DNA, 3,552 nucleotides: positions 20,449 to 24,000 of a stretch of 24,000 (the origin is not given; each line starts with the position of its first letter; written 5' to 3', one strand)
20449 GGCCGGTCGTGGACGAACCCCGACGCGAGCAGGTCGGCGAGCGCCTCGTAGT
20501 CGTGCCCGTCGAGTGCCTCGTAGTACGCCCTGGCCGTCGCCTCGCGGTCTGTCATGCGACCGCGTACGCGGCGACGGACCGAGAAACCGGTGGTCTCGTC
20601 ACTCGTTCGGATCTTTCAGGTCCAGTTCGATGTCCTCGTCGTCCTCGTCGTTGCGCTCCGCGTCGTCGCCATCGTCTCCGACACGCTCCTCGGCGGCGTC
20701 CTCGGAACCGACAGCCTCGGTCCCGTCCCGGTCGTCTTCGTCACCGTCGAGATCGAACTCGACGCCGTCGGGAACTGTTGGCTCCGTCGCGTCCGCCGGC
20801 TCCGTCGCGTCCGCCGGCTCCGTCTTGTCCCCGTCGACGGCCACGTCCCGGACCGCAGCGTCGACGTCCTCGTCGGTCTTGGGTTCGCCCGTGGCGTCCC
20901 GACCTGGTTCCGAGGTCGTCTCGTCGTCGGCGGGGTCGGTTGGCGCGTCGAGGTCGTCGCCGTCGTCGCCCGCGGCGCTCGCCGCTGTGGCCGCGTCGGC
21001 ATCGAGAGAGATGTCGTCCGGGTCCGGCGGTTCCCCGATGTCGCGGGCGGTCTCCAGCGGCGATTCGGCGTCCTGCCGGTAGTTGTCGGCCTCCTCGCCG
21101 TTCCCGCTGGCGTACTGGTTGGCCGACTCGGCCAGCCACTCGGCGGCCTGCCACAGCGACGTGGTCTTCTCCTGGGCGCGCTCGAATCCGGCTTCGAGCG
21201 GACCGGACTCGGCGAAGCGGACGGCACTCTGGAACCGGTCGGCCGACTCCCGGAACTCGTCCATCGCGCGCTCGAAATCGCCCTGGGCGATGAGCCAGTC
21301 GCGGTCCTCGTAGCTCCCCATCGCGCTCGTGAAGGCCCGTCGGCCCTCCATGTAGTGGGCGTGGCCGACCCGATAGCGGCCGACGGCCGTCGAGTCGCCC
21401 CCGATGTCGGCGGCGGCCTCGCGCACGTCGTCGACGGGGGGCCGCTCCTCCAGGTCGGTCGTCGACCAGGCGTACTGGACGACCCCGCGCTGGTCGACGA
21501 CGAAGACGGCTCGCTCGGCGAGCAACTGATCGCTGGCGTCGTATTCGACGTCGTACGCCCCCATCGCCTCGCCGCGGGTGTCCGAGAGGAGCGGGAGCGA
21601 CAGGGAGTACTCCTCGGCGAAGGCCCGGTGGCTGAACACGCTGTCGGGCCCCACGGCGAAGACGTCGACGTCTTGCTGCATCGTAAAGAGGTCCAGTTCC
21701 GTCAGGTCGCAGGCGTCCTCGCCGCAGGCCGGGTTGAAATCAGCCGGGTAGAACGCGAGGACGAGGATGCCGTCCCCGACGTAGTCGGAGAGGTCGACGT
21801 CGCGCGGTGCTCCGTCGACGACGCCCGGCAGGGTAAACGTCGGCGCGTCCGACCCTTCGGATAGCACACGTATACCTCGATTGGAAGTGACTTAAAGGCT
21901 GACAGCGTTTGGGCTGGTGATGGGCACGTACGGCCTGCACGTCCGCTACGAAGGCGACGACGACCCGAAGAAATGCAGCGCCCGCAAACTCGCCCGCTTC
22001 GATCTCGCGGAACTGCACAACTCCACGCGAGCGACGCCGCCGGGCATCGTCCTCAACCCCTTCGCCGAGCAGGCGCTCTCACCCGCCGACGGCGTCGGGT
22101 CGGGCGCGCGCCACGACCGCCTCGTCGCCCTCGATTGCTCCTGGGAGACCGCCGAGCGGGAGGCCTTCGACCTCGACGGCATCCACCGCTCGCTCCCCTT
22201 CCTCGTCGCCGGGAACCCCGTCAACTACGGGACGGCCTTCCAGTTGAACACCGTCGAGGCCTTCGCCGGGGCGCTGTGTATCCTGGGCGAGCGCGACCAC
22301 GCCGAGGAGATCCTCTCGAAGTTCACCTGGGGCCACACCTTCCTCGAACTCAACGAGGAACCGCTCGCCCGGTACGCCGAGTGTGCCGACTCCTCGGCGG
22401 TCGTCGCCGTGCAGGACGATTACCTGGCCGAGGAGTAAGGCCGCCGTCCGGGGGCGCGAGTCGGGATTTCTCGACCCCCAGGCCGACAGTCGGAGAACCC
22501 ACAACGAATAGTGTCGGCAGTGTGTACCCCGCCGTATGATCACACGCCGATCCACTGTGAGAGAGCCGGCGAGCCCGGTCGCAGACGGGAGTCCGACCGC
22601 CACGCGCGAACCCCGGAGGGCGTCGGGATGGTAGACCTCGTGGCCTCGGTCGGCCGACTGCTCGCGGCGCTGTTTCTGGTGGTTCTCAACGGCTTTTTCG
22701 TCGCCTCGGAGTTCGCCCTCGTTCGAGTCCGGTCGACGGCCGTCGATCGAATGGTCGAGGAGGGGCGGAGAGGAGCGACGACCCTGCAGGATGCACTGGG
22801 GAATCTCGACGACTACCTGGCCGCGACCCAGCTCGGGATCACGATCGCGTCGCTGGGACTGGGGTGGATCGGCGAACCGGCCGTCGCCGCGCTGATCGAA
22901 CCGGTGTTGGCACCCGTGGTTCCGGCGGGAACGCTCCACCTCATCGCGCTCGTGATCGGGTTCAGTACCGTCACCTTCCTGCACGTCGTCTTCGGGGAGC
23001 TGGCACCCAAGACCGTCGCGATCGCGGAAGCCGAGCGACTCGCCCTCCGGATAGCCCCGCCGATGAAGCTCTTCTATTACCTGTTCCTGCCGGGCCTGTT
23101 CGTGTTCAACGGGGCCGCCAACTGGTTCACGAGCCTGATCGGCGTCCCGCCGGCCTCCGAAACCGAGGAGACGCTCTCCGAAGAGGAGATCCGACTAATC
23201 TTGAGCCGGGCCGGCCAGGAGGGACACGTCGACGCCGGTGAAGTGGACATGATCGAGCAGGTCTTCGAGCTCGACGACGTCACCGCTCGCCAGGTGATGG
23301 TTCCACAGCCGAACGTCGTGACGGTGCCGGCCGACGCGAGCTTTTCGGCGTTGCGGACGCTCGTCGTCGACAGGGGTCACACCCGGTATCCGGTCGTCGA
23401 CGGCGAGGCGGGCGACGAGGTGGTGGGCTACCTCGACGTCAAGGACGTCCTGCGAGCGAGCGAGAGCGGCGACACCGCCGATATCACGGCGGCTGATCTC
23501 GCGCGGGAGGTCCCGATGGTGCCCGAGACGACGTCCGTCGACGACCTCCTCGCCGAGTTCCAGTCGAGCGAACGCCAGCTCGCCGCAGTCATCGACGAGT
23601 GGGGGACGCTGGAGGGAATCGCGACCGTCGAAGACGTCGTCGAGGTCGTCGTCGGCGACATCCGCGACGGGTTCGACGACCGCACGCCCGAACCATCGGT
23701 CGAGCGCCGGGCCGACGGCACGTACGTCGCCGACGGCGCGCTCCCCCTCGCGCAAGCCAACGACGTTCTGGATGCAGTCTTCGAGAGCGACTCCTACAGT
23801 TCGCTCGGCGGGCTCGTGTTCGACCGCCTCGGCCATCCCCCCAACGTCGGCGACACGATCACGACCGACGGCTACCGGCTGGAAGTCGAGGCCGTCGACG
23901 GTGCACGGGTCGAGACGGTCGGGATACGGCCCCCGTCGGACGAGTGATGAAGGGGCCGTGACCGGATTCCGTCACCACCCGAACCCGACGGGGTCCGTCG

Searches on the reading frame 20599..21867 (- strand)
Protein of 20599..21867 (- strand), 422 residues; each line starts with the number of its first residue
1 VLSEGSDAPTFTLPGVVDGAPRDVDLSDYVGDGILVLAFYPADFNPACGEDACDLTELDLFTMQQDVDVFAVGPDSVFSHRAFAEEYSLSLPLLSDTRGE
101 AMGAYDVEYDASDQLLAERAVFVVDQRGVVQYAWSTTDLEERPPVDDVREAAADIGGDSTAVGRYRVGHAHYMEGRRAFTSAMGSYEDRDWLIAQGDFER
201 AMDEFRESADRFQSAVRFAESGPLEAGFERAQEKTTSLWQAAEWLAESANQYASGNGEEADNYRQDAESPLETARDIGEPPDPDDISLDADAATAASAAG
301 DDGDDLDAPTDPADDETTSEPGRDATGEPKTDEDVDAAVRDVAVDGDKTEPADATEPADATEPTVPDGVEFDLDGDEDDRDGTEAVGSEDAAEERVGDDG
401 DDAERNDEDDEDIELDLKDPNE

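Call 13: search_protein_families(library=pfam, proteins=[window:20599-21867:-], max_evalue=0.001)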
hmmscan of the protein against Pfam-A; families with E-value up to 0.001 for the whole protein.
window:20599-21867:- (422 aa): 2 families
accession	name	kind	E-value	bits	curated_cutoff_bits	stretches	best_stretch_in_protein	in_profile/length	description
PF00578.27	AhpC-TSA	-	8.6e-28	97.2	26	1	5-132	2-123/124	AhpC/TSA family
PF08534.16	Redoxin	-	1.1e-17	64.7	26.6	1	4-140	2-138/148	Redoxin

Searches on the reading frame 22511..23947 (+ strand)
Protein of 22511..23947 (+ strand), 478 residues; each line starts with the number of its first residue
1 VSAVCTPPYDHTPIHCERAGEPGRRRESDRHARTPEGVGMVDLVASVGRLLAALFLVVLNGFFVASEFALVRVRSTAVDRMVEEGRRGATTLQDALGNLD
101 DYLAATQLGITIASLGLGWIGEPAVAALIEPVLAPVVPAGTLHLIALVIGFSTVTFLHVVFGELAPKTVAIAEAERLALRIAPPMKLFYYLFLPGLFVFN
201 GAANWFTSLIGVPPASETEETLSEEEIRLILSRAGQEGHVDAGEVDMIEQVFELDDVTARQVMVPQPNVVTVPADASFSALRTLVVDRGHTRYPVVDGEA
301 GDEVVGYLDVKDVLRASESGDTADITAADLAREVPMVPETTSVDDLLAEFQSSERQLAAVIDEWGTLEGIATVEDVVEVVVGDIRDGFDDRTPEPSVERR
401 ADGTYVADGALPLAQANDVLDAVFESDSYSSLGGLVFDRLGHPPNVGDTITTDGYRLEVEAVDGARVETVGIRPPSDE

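Call 13: search_protein_families(library=pfam, proteins=[window:22511-23947:+], max_evalue=0.001)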
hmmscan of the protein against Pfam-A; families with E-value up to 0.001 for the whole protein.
window:22511-23947:+ (478 aa): 3 families
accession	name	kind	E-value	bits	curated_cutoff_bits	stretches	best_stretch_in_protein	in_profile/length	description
PF01595.25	CNNM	-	5.2e-52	176.6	28.4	1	52-242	2-179/181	Cyclin M transmembrane N-terminal domain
PF03471.22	CorC_HlyC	-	9e-20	70.9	27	1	399-475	2-80/81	Transporter associated domain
PF00571.33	CBS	-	2.8e-15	56.8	24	2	264-317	4-55/57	CBS domain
